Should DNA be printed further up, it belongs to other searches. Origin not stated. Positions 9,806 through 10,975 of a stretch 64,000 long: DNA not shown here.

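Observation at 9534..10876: XRE-HTH fused to a DUF3990-like domain with a PARP-like HGS / GxGFY signature, plus an overlapping partner gene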

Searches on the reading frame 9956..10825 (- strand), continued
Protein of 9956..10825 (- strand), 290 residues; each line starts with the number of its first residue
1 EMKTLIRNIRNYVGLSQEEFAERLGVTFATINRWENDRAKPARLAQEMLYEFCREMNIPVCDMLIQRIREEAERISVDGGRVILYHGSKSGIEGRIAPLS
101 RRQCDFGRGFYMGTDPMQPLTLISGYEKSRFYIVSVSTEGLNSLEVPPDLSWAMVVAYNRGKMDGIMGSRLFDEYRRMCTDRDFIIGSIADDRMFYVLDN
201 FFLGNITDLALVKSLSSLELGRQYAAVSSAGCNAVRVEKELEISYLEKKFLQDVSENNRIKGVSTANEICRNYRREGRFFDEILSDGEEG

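Call 58: search_protein_families(library=phrogs, proteins=[window:9956-10822:-, L092:3989-4477:+, L092:4477-4752:+], max_evalue=0.01)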
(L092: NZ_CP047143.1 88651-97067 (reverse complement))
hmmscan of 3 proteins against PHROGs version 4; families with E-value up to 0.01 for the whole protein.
window:9956-10822:- (289 aa): 17 families
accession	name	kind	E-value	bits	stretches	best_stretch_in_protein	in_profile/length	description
phrog_8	-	transcription regulation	3.1e-10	41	1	4-45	80-126/346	transcriptional regulator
phrog_2104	-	unknown function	3.2e-10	41.1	1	5-48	44-87/103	-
phrog_4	-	transcription regulation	8.8e-07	29.2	1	4-59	140-188/400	transcriptional repressor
phrog_2439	-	transcription regulation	4.6e-06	26.8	1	4-41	11-48/367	transcriptional regulator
phrog_7950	-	transcription regulation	5.5e-06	27.4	1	6-42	13-48/68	transcriptional repressor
phrog_955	-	DNA, RNA and nucleotide metabolism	7.5e-06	26.7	1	4-39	28-63/142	HTH DNA binding protein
phrog_3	-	transcription regulation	1.4e-05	26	1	1-66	89-148/430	transcriptional repressor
phrog_4836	-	transcription regulation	3.5e-05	24.4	1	4-41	79-116/194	CII-like regulator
phrog_2328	-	transcription regulation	9.1e-05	23.2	1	6-42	21-57/128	transcriptional repressor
phrog_2967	-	transcription regulation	0.00011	22.9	1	5-62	15-69/225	transcriptional regulator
phrog_4779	-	transcription regulation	0.00013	23.4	1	5-53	7-57/98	transcriptional regulator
phrog_1373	-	transcription regulation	0.0003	21.8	1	3-59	66-119/166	transcriptional regulator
phrog_7241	-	transcription regulation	0.00034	21.6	1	4-40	65-101/122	transcriptional regulator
phrog_5823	-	transcription regulation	0.00043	20.5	1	5-73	11-77/404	transcriptional regulator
phrog_4151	-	DNA, RNA and nucleotide metabolism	0.00092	20.1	1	13-36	20-43/154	DNA binding protein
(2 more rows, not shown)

L092:3989-4477:+ (162 aa): 1 family
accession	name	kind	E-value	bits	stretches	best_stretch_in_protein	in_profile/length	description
phrog_4700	-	unknown function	0.003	18.3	1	3-48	17-64/149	-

L092:4477-4752:+ (91 aa): 0 families

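Call 59: find_homologous_proteins(query=L092:3989-4474:+)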
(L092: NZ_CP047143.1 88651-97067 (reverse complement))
Query L092:3989-4474:+ (162 aa): 48 proteins with E <= 0.001 among 71 candidates.
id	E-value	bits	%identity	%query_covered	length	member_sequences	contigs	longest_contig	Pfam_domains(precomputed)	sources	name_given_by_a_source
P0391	1.2e-103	361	99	100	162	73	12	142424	PF13151.13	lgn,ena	-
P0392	1.5e-58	215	95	63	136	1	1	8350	PF13151.13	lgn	-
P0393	1.1e-46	176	54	100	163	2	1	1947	PF13151.13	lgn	-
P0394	1.9e-22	98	41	98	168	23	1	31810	PF13151.13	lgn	-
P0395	7.3e-22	96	42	94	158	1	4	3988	PF13151.13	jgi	jgi:hypothetical protein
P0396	2.5e-19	87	38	94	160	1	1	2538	PF13151.13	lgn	-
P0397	3.8e-18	84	38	93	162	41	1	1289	PF13151.13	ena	-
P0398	2.6e-17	81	40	93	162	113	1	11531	PF13151.13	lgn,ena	-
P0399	6.5e-17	80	38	93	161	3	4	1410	PF13151.13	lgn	-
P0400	7.4e-17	79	38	93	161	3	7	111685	PF13151.13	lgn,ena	-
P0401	4.0e-16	77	37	93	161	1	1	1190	PF13151.13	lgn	-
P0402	8.7e-16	76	38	91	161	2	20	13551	PF13151.13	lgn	-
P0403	1.1e-15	76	34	93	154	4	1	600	PF13151.13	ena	-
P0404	1.2e-15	75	36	94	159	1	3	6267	PF13151.13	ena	-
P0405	1.5e-15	75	38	93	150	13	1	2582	PF13151.13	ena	-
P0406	1.9e-15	75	36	93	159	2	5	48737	PF13151.13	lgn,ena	-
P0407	2.0e-15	75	36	93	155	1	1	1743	PF13151.13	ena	-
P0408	2.1e-15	75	36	93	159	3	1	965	PF13151.13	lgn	-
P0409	4.8e-15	73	35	93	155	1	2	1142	PF13151.13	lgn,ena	-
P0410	7.1e-15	73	37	93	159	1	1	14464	PF13151.13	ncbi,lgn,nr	ncbi:MAG: DUF3990 domain-containing protein [Bacteroidales bacterium]|nr:DUF3990 domain-containing p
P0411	8.5e-15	73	36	93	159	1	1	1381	PF13151.13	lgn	-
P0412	1.4e-14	72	34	93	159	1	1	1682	PF13151.13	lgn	-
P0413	2.6e-14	71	37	93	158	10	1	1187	PF13151.13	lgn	-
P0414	3.0e-14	71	35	93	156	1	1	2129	PF13151.13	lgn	-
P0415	3.5e-14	71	35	96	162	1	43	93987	PF13151.13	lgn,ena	-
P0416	5.6e-14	70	34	94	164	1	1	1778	PF13151.13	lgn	-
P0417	6.7e-14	70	35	96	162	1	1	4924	PF13151.13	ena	-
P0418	6.8e-14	70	34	93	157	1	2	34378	PF13151.13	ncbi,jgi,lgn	-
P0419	9.7e-14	69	36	94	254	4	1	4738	PF13151.13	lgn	-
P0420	1.1e-13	69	33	93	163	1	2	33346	PF13151.13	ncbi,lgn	-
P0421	1.3e-13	69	36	93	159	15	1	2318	PF13151.13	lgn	-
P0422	2.4e-13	68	34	96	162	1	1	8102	PF13151.13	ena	-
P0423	4.9e-13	67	36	93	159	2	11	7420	PF13151.13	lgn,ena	-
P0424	5.5e-13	67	37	93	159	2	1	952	PF13151.13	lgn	-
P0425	6.4e-13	67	40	65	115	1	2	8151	PF13151.13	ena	-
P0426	1.4e-12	65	37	74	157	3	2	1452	PF13151.13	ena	-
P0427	2.7e-12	65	33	93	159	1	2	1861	PF13151.13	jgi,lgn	-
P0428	7.4e-12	63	33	93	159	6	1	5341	PF13151.13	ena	-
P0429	9.6e-12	63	35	86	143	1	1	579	PF13151.13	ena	-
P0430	1.2e-11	62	34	93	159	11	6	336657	PF13151.13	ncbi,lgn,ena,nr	ncbi:MAG: DUF3990 domain-containing protein [Bacteroidales bacterium]|nr:DUF3990 domain-containing p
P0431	2.7e-11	61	34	93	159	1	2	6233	PF13151.13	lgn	-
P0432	1.9e-10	59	31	96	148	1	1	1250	PF13151.13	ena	-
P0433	2.7e-10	58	34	93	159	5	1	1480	PF13151.13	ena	-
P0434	4.3e-10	57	33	93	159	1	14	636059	PF13151.13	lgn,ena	-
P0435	1.2e-9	56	32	93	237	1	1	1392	PF13151.13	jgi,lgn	jgi:hypothetical protein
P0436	4.6e-9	54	33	93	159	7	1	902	PF13151.13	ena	-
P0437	1.2e-8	53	37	67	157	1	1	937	PF13151.13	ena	-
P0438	3.6e-6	45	30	96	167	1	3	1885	PF13151.13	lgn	-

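Call 67: find_encoding_contigs(protein=P0430, flank=3000, max_places=3)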
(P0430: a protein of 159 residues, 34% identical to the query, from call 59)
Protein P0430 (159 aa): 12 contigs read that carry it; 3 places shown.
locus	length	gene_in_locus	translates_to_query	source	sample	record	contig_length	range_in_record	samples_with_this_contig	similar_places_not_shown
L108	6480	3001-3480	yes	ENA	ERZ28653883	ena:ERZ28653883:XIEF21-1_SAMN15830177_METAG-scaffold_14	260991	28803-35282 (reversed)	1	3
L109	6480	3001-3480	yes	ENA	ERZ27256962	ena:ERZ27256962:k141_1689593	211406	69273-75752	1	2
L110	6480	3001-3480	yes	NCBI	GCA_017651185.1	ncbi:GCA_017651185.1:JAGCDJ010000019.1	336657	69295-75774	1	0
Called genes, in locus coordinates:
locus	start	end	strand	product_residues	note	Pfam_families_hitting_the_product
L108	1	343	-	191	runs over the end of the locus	PF01569:PAP2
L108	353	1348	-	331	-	PF01018:GTP1_OBG, PF01926:MMR_HSR1, PF02421:FeoB_N, PF16897:MMR_HSR1_Xtn (weak)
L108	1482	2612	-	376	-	PF01571:GCV_T, PF08669:GCV_T_C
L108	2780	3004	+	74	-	PF12668:DUF3791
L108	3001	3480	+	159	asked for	PF13151:DUF3990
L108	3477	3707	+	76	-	-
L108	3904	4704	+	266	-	PF02544:Steroid_dh, PF06966:DUF1295 (weak)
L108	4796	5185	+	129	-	PF05635:23S_rRNA_IVP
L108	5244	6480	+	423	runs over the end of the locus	PF00724:Oxidored_FMN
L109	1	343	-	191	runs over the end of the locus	PF01569:PAP2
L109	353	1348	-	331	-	PF01018:GTP1_OBG, PF01926:MMR_HSR1, PF02421:FeoB_N, PF16897:MMR_HSR1_Xtn (weak)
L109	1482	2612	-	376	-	PF01571:GCV_T, PF08669:GCV_T_C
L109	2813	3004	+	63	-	PF12668:DUF3791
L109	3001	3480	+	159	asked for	PF13151:DUF3990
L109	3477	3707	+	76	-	-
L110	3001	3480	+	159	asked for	PF13151:DUF3990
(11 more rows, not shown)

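Call 68: find_encoding_contigs(protein=P0400, flank=3000, max_places=3)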
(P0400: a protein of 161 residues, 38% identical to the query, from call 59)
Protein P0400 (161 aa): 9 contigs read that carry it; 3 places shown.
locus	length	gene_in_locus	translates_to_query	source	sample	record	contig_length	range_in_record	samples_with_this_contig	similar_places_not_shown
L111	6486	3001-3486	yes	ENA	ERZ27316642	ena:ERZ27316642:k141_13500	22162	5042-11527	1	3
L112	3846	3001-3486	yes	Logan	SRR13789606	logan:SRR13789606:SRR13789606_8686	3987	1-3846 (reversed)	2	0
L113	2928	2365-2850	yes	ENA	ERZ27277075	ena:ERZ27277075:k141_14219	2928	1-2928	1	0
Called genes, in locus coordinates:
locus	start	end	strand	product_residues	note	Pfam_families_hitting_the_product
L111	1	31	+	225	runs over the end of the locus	PF06508:QueC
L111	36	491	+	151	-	PF14489:QueF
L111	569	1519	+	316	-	-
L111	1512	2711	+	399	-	PF00593:TonB_dep_Rec_b-barrel (weak), PF09411:PagL (weak)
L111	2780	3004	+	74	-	PF12668:DUF3791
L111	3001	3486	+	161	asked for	PF13151:DUF3990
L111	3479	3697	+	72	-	-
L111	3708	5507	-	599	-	PF05496:RuvB_N (faint), PF13177:DNA_pol3_delta2, PF13401:AAA_22 (weak), PF00004:AAA, PF22608:DNAX_ATPase_lid, PF12169:DNA_pol3_gamma3 (weak), PF21694:DNA_pol3_delta_C (faint), PF28557:DUF8439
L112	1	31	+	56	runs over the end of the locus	?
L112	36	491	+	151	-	PF14489:QueF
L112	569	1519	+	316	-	-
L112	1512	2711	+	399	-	PF00593:TonB_dep_Rec_b-barrel (weak), PF09411:PagL (weak)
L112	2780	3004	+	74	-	PF12668:DUF3791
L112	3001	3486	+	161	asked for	PF13151:DUF3990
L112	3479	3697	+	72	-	-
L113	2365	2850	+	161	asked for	PF13151:DUF3990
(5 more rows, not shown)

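Call 69: find_encoding_contigs(protein=P0394, flank=3000, max_places=2)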
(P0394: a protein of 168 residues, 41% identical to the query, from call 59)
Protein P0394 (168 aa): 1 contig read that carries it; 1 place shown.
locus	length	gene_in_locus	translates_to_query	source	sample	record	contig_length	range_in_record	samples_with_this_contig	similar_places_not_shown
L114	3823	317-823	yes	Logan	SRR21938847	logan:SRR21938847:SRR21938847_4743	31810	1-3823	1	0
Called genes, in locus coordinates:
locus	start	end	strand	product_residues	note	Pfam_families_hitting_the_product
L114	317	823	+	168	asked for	PF13151:DUF3990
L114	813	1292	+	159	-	-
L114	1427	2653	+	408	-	PF01832:Glucosaminidase, PF03217:SlpA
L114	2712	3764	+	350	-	PF01510:Amidase_2, PF03217:SlpA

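Call 75: search_solved_structures(query=A5, max_evalue=10, show_alignments=3)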
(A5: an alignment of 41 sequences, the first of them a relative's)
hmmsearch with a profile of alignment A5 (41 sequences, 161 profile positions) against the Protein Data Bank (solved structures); distinct sequences matched with E-value up to 10: 4.
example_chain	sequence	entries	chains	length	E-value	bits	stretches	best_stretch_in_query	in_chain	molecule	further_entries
2r16_A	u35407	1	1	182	0.1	15.7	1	76-135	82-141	Neurexin-1-alpha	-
3poy_A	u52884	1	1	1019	0.66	13.1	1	73-135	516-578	Neurexin-1-alpha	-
3r05_A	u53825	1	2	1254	0.83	12.7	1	73-135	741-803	Neurexin-1-alpha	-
3qcw_A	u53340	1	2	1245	1.5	11.9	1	76-135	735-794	Neurexin-1-alpha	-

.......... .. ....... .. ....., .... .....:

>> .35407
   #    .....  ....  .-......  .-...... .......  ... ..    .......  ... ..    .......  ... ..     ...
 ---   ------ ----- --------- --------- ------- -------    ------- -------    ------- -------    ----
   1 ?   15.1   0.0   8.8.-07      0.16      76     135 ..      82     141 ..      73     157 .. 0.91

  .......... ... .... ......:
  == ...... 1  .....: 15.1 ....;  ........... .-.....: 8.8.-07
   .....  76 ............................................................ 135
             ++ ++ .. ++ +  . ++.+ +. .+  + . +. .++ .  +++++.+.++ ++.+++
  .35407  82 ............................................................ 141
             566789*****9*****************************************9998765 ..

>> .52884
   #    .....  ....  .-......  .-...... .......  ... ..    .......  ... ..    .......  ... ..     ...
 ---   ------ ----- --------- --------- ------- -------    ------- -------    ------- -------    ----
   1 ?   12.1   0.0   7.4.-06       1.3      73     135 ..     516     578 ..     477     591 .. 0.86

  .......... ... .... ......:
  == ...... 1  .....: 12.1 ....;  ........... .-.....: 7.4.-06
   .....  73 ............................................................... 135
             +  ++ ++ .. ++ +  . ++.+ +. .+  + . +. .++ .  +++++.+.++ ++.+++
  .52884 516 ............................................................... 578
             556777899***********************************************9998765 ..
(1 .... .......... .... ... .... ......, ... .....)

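Call 79: search_protein_families(library=padloc, proteins=[L108:2780-3001:+, L108:3001-3477:+, L108:3477-3704:+, L092:3989-4474:+, L092:4477-4749:+, L114:317-820:+, L114:813-1289:+], max_evalue=0.01)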
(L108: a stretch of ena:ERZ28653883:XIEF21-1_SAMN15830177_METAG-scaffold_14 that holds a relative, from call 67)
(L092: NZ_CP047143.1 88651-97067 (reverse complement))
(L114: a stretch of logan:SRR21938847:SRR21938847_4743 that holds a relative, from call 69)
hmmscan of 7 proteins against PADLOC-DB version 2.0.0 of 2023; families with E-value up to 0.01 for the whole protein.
L108:2780-3001:+ (74 aa): 3 families
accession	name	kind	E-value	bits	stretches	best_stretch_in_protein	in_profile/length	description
PDLC04435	PDC-M13A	-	2.4e-22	76.9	1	4-71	3-70/72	-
PDLC04433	PDC-M13A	-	8.2e-07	27.4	1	1-56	1-56/74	-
PDLC04434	PDC-M13A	-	3.5e-05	21.8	1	4-70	7-75/78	-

L108:3001-3477:+ (159 aa): 8 families
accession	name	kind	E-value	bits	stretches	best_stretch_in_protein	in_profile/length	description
PDLC04438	PDC-M13B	-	1e-45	153.5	1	1-156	1-150/158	-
PDLC04436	PDC-M13A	-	1e-37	127.4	1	1-157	1-152/159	-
PDLC04412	PDC-M10A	-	3.2e-29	99.7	1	1-156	1-142/152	-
PDLC04411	PDC-M10A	-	1.1e-27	94.6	1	1-156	4-145/156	-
PDLC04413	PDC-M10A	-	2.7e-18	64.1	1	1-156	1-142/157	-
PDLC04437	PDC-M13A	-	3.7e-15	54.2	1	17-115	6-100/117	-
PDLC04641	PDC-M42A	-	7.8e-10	36.8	1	1-71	4-81/215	-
PDLC04640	PDC-M42A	-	8.2e-06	23.4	1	2-153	69-227/280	-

L108:3477-3704:+ (76 aa): 7 families
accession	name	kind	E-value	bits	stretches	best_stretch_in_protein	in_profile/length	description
PDLC04444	PDC-M13C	-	9.6e-15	52.7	1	17-73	11-67/76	-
PDLC04441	PDC-M13C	-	1.8e-08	32.5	1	20-71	20-71/74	-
PDLC04439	PDC-M13B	-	3.7e-07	28.4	1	10-73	6-69/79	-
PDLC04440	PDC-M13B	-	1.1e-06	26.7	1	17-67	12-62/81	-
PDLC04442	PDC-M13C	-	0.00033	19.1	1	24-74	18-68/75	-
PDLC04443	PDC-M13C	-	0.0009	17.5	1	21-66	24-69/77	-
PDLC04414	PDC-M10B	-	0.0064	14.9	1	20-65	94-137/147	-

L092:3989-4474:+ (162 aa): 8 families
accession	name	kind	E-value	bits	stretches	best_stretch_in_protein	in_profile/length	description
PDLC04438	PDC-M13B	-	9.7e-37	124.3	1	5-160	1-156/158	-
PDLC04436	PDC-M13A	-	3e-35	119.3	1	6-160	2-157/159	-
PDLC04411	PDC-M10A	-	2.8e-26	90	1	4-160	3-151/156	-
PDLC04412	PDC-M10A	-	2.5e-25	87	1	6-160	2-148/152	-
PDLC04413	PDC-M10A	-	1e-17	62.2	1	7-160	3-148/157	-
PDLC04437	PDC-M13A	-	4.2e-16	57.2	1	26-130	11-116/117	-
PDLC04641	PDC-M42A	-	4.1e-09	34.4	1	4-51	3-50/215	-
PDLC04640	PDC-M42A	-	1.2e-06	26.2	1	5-66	68-127/280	-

L092:4477-4749:+ (91 aa): 4 families
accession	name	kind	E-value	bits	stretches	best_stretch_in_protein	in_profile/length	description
PDLC04440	PDC-M13B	-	4.1e-07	28.1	1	7-75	5-73/81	-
PDLC04439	PDC-M13B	-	1.6e-05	23.2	1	10-72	10-71/79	-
PDLC04444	PDC-M13C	-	0.00011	20.4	1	20-72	17-69/76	-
PDLC04441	PDC-M13C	-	0.0021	16.2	1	1-68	1-71/74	-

L114:317-820:+ (168 aa): 9 families
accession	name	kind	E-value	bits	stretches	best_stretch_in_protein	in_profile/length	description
PDLC04438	PDC-M13B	-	3.3e-32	109.6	1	5-163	2-154/158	-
PDLC04436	PDC-M13A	-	1.2e-29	101.1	1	5-163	2-155/159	-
PDLC04411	PDC-M10A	-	2.1e-20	70.9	1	1-166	1-152/156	-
PDLC04412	PDC-M10A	-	4.3e-19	66.8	1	5-165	2-148/152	-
PDLC04641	PDC-M42A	-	1.3e-11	42.7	1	1-161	1-168/215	-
PDLC04437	PDC-M13A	-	2.4e-10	38.7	1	20-125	6-107/117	-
PDLC04413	PDC-M10A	-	7.9e-10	36.6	1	6-162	3-145/157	-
PDLC04640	PDC-M42A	-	2.6e-05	21.7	1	4-50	68-114/280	-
PDLC04487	PDC-M16B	-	0.0093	13.3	0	35-103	145-212/354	-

L114:813-1289:+ (159 aa): 4 families
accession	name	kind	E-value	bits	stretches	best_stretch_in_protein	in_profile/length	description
PDLC04440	PDC-M13B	-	1.4e-17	61.6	2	81-148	5-72/81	-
PDLC04444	PDC-M13C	-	2.6e-10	38.5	1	86-146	9-69/76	-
PDLC04439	PDC-M13B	-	1.5e-08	32.8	1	85-146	10-71/79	-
PDLC04441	PDC-M13C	-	1.1e-07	30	1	92-142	21-71/74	-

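Call 91: search_protein_families(library=pfam, alignment_id=A8, max_evalue=0.00001)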
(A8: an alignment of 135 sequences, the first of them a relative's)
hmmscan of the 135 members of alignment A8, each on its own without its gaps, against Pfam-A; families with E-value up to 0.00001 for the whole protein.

A. member 1, L004:328-1452:- (375 aa): 1 family
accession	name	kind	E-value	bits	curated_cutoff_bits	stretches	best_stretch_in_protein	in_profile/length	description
PF01420.25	Methylase_S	-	4.3e-34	118.6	22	2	9-161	4-167/168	Type I restriction modification DNA specificity domain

B. families by the number of members that match (of 135 scanned): 113 families (the first 25 are shown)
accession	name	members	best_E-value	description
PF02661.23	Fic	8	1.7e-16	Fic/DOC family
PF02384.22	N6_Mtase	5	5e-114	N-6 DNA Methylase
PF12161.14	HsdM_N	5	6.3e-28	HsdM N-terminal domain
PF13173.12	AAA_14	4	2.1e-35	AAA domain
PF13635.12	DUF4143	4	2.6e-32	Domain of unknown function (DUF4143)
PF14022.11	DUF4238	3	7.2e-17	Protein of unknown function (DUF4238)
PF00149.33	Metallophos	3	9.5e-16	Calcineurin-like phosphoesterase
PF00152.25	tRNA-synt_2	2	4.9e-96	tRNA synthetases class II (D, K and N)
PF03747.19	ADP_ribosyl_GH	2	4.6e-44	ADP-ribosylglycohydrolase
PF00730.31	HhH-GPD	2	1.6e-26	HhH-GPD superfamily base excision DNA repair protein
PF04055.27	Radical_SAM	2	5.2e-26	Radical SAM superfamily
PF14267.11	DUF4357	2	2.9e-19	Domain of unknown function (DUF4357)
PF01336.31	tRNA_anti-codon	2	3.6e-17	OB-fold nucleic acid binding domain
PF13353.11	Fer4_12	2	8.6e-17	4Fe-4S single cluster domain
PF01381.28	HTH_3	2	1e-13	Helix-turn-helix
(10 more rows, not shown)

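Call 92: search_protein_families(library=padloc, alignment_id=A8, max_evalue=1e-10)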
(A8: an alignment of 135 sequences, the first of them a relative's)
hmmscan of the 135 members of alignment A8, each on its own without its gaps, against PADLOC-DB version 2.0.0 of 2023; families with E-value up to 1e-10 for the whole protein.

A. member 1, L004:328-1452:- (375 aa): 77 families (the best 25 are shown)
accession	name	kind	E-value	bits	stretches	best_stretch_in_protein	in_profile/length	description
PDLC03069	Specificity_I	-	3.2e-59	199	1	112-374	120-383/387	Type I specificity subunit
PDLC03108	Specificity_I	-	1.9e-56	190.3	1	62-375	109-432/452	Type I specificity subunit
PDLC03084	Specificity_I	-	6.4e-52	175.2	1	67-374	74-386/392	Type I specificity subunit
PDLC03107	Specificity_I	-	1e-41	141.4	1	68-375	77-389/392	Type I specificity subunit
PDLC03099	Specificity_I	-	1.4e-41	141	1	10-375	6-387/405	Type I specificity subunit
PDLC03153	Specificity_I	-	2e-40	137.4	1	116-374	141-406/417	Type I specificity subunit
PDLC03086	Specificity_I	-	5.5e-39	132.4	1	182-374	3-199/458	Type I specificity subunit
PDLC03165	Specificity_I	-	3e-37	127.1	2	179-375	18-211/411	Type I specificity subunit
PDLC03168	Specificity_I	-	6.5e-35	119.5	1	181-374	4-191/459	Type I specificity subunit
PDLC03089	Specificity_I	-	1.1e-34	118.4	1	180-350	3-170/446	Type I specificity subunit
PDLC03068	Specificity_I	-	1.6e-34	117.8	1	180-374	2-191/403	Type I specificity subunit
PDLC03087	Specificity_I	-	4.7e-34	116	1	168-375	3-207/418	Type I specificity subunit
PDLC03178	Specificity_I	-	2e-33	114.4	1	23-374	45-410/411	Type I specificity subunit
PDLC03100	Specificity_I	-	8.6e-33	112.3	1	115-373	130-387/392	Type I specificity subunit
PDLC04137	mad5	-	2.7e-32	110.4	1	181-374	2-185/392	mads_5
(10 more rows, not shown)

B. families by the number of members that match (of 135 scanned): 239 families (the first 25 are shown)
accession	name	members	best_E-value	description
PDLC04838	PDC-S04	7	1.3e-42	-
PDLC04839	PDC-S04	7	6.5e-33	-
PDLC03019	MTase_I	5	3e-213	Type I methyltransferase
PDLC03022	MTase_I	5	2.6e-130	Type I methyltransferase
PDLC03035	MTase_I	5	1.7e-127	Type I methyltransferase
PDLC03240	MTase_II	5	1.4e-105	Type II methyltransferase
PDLC04842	PDC-S04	5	5.7e-105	-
PDLC03027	MTase_I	5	1.9e-96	Type I methyltransferase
PDLC03031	MTase_I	5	3.5e-82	Type I methyltransferase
PDLC04841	PDC-S04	5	5.2e-80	-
PDLC03032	MTase_I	5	3.9e-68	Type I methyltransferase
PDLC03026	MTase_I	5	1.2e-42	Type I methyltransferase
PDLC03029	MTase_I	4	1.2e-155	Type I methyltransferase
PDLC04787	PDC-S01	4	1.3e-110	-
PDLC03038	MTase_I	4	4.6e-67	Type I methyltransferase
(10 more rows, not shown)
